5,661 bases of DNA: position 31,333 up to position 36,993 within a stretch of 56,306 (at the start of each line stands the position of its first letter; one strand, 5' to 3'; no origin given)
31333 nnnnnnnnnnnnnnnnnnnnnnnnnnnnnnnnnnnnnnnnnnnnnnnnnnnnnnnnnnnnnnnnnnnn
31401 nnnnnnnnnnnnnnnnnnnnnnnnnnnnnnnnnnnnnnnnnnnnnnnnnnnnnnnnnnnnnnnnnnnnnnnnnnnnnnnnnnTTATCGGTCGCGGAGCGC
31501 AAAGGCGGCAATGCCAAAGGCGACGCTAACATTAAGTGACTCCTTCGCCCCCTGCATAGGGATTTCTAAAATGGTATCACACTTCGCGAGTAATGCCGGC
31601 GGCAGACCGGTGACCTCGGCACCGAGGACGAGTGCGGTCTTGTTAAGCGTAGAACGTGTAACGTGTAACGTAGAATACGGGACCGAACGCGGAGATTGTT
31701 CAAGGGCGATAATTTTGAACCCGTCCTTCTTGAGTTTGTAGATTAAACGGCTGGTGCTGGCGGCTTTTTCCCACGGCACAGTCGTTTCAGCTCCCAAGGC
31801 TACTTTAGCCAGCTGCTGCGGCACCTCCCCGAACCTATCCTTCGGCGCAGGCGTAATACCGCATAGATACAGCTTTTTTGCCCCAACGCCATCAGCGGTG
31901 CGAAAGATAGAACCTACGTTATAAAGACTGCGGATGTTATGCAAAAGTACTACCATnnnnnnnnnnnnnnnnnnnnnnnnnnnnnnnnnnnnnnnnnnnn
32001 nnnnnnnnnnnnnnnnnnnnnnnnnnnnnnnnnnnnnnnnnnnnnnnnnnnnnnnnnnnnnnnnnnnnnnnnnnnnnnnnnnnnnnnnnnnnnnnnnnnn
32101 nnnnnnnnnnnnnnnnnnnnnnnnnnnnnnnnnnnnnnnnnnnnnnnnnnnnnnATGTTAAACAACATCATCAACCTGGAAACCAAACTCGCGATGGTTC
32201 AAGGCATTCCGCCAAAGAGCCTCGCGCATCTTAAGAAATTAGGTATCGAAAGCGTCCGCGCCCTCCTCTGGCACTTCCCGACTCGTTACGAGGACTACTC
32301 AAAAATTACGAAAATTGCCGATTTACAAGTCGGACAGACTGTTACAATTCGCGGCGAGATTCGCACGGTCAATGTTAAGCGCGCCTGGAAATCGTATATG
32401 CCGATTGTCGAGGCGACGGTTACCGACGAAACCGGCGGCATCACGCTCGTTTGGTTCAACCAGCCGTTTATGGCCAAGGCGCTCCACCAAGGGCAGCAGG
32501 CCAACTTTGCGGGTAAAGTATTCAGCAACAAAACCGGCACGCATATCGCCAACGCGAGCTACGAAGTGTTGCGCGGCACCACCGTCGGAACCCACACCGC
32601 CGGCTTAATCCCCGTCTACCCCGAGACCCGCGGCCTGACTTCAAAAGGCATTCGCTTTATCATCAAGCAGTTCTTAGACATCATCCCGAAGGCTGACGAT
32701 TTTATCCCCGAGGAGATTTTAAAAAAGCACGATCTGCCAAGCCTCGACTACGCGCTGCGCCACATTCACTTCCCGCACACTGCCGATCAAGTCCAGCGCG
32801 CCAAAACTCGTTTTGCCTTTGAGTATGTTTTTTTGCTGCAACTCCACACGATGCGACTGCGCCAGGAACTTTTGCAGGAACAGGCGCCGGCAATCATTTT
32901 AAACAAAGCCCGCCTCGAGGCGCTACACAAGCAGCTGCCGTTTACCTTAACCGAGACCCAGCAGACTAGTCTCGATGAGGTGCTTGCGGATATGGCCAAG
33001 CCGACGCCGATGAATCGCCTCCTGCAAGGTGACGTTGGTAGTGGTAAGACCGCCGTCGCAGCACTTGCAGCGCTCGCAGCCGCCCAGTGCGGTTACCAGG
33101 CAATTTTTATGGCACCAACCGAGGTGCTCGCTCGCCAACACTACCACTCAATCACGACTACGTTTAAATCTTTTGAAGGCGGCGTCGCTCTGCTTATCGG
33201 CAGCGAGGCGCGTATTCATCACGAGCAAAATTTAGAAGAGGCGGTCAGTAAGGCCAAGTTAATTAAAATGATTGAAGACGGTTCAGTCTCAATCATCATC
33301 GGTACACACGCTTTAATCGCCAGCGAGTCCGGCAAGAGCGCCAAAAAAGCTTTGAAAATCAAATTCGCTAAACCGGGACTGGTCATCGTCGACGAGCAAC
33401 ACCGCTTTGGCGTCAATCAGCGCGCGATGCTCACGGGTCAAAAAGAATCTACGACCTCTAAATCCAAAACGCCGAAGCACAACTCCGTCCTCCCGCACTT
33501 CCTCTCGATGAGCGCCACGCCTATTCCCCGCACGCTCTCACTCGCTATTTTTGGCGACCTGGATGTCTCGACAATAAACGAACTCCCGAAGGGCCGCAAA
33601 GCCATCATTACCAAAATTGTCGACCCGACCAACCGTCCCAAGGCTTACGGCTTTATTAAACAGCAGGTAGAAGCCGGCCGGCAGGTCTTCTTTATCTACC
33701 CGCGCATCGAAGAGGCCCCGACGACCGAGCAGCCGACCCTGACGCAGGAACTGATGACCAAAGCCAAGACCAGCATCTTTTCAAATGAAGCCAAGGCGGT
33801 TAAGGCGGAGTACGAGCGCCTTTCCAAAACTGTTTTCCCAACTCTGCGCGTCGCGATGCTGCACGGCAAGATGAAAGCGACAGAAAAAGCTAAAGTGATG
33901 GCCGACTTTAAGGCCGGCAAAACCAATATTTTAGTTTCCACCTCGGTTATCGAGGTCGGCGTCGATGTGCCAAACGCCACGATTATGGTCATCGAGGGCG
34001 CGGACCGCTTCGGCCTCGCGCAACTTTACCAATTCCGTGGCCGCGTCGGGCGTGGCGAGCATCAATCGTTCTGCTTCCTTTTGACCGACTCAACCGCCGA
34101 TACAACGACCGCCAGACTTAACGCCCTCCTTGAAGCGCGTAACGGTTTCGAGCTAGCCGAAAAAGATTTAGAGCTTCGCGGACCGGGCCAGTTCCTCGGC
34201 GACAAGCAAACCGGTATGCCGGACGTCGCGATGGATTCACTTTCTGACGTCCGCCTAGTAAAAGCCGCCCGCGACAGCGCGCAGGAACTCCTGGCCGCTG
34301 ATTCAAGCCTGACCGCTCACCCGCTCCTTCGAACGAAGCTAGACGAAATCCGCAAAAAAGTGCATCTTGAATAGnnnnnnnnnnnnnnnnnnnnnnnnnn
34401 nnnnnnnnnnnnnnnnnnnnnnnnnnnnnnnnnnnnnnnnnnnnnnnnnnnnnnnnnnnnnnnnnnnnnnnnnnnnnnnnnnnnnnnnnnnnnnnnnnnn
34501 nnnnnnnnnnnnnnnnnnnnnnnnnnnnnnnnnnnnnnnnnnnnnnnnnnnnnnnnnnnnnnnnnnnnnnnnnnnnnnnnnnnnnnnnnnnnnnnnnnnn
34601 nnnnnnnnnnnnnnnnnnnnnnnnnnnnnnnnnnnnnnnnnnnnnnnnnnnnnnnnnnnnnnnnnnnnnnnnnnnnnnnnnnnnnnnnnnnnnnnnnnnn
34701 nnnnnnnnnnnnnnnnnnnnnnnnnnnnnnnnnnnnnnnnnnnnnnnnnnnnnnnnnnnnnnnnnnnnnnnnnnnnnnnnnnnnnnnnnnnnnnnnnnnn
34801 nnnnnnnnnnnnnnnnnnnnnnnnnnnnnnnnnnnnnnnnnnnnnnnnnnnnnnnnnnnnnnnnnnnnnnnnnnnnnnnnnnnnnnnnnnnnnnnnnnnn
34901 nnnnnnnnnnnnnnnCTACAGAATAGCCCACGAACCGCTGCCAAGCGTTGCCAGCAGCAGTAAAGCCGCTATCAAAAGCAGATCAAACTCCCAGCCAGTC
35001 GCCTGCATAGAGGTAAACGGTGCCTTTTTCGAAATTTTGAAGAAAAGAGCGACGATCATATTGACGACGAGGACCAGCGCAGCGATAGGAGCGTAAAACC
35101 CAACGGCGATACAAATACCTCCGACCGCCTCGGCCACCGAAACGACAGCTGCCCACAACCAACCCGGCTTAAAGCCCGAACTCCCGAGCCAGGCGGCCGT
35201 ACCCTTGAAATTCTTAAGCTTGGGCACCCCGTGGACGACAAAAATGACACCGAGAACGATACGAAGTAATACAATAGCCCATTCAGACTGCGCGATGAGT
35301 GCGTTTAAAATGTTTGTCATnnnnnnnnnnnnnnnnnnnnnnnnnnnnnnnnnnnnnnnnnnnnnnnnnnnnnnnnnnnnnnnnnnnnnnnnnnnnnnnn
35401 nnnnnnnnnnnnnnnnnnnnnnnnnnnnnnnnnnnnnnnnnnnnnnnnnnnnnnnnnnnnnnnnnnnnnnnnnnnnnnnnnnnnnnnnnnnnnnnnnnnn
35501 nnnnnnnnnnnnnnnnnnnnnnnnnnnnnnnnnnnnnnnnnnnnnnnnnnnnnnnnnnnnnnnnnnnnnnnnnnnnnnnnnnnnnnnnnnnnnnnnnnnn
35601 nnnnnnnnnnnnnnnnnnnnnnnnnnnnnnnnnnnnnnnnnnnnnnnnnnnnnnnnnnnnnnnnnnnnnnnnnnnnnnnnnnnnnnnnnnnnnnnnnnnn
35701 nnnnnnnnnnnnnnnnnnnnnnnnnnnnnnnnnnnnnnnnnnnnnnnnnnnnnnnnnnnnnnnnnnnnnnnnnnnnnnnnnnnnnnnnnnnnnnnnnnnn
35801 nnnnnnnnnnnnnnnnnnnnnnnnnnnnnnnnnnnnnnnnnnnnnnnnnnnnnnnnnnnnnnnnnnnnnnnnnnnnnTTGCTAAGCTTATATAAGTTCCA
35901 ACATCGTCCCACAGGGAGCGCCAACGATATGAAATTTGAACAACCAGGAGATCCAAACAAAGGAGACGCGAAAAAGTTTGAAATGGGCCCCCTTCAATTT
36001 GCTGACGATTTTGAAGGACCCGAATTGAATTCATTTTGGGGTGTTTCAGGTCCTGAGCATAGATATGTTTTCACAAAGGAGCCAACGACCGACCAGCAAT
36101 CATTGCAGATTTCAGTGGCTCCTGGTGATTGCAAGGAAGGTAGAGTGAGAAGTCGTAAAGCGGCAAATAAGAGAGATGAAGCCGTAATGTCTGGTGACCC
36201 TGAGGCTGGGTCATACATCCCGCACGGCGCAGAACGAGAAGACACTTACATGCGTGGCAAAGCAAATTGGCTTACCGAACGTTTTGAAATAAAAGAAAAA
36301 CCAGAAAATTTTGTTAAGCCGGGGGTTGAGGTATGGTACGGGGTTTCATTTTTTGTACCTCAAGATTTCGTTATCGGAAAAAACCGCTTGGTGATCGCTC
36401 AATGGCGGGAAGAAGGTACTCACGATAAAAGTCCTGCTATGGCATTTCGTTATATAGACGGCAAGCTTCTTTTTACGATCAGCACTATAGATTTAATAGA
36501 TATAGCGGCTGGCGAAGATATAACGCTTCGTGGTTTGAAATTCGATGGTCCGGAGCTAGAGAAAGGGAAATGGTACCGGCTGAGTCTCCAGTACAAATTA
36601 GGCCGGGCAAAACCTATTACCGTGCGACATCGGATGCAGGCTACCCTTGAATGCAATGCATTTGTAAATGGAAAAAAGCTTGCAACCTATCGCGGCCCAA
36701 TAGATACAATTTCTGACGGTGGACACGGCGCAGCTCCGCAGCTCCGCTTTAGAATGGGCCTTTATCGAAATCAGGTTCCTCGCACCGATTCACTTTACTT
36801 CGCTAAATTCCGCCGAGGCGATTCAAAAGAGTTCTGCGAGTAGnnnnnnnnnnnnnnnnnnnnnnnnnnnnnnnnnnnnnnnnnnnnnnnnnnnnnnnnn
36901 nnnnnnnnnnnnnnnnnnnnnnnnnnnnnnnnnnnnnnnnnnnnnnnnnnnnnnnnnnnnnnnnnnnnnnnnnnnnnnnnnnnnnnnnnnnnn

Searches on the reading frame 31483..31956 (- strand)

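Call 25: search_protein_families(library=pfam, proteins=[window:31483-31956:-])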
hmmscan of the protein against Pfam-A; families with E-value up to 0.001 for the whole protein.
window:31483-31956:- (157 aa): 1 family
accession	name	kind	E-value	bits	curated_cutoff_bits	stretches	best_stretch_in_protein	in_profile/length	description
PF00588.24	SpoU_methylase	-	8.3e-33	113.9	29.7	1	1-151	2-141/142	SpoU rRNA Methylase family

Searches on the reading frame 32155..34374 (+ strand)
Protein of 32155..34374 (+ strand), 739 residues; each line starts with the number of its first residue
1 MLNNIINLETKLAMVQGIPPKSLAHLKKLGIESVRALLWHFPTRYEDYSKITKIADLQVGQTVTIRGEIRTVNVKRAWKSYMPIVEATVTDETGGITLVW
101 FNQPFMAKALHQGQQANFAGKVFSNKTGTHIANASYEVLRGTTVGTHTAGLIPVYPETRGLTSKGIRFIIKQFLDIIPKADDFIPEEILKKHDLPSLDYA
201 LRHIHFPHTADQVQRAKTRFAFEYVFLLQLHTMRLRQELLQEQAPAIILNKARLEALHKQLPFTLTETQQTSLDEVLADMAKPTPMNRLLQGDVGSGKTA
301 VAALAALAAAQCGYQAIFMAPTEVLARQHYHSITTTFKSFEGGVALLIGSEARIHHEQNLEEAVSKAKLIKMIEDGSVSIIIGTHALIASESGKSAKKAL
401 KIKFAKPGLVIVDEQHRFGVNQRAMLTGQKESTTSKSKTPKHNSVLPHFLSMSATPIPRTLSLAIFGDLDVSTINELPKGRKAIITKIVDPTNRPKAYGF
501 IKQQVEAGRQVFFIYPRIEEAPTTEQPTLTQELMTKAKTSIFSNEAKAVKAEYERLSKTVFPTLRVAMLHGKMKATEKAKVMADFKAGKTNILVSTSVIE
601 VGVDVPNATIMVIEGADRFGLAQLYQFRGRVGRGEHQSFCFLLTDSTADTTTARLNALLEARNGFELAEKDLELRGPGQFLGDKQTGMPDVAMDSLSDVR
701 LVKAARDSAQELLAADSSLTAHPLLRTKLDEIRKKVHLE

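Call 25: search_protein_families(library=pfam, proteins=[window:32155-34374:+])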
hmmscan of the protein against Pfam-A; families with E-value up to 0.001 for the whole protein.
window:32155-34374:+ (739 aa): 8 families
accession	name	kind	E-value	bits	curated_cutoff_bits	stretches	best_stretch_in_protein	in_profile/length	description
PF17191.10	RecG_wedge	-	1.9e-26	93.1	23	1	16-174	6-159/162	RecG wedge domain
PF00271.37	Helicase_C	-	7.2e-21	75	23.5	1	532-633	9-108/110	Helicase conserved C-terminal domain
PF00270.35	DEAD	-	1.8e-20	73.7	26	1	267-460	2-163/167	DEAD/DEAH box helicase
PF04851.21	ResIII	-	1.3e-10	41.9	22.5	1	264-456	3-162/164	Type III restriction enzyme, res subunit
PF19833.4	RecG_dom3_C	-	3.9e-09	36.9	26.8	1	663-735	3-79/87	ATP-dependent DNA helicase RecG, domain 3, C-terminal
PF01336.31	tRNA_anti-codon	-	3.4e-07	30.6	27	1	63-139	1-75/75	OB-fold nucleic acid binding domain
PF22590.2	Cas3-like_C_2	-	7.2e-06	26.7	27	1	538-634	4-104/106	CRISPR-associated nuclease/helicase Cas3, C-terminal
PF13604.12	AAA_30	-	0.00043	20.5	27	0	269-424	6-106/191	AAA domain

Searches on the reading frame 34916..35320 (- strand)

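Call 25: search_protein_families(library=pfam, proteins=[window:34916-35320:-])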
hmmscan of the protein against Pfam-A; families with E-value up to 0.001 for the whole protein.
window:34916-35320:- (134 aa): 2 families
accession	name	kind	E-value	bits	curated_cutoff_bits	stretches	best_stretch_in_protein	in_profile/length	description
PF07681.17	DoxX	-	7.4e-21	75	23.6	1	16-94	2-82/85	DoxX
PF07291.16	MauE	-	1.2e-05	26.1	27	1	13-98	2-93/128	Methylamine utilisation protein MauE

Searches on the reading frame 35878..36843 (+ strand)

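Call 25: search_protein_families(library=pfam, proteins=[window:35878-36843:+])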
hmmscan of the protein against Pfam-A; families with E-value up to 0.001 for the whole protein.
window:35878-36843:+ (321 aa): 1 family
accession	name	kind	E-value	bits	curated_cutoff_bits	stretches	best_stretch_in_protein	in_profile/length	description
PF14099.13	Polysacc_lyase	-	1.1e-18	68.4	29.9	1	122-310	46-208/210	Polysaccharide lyase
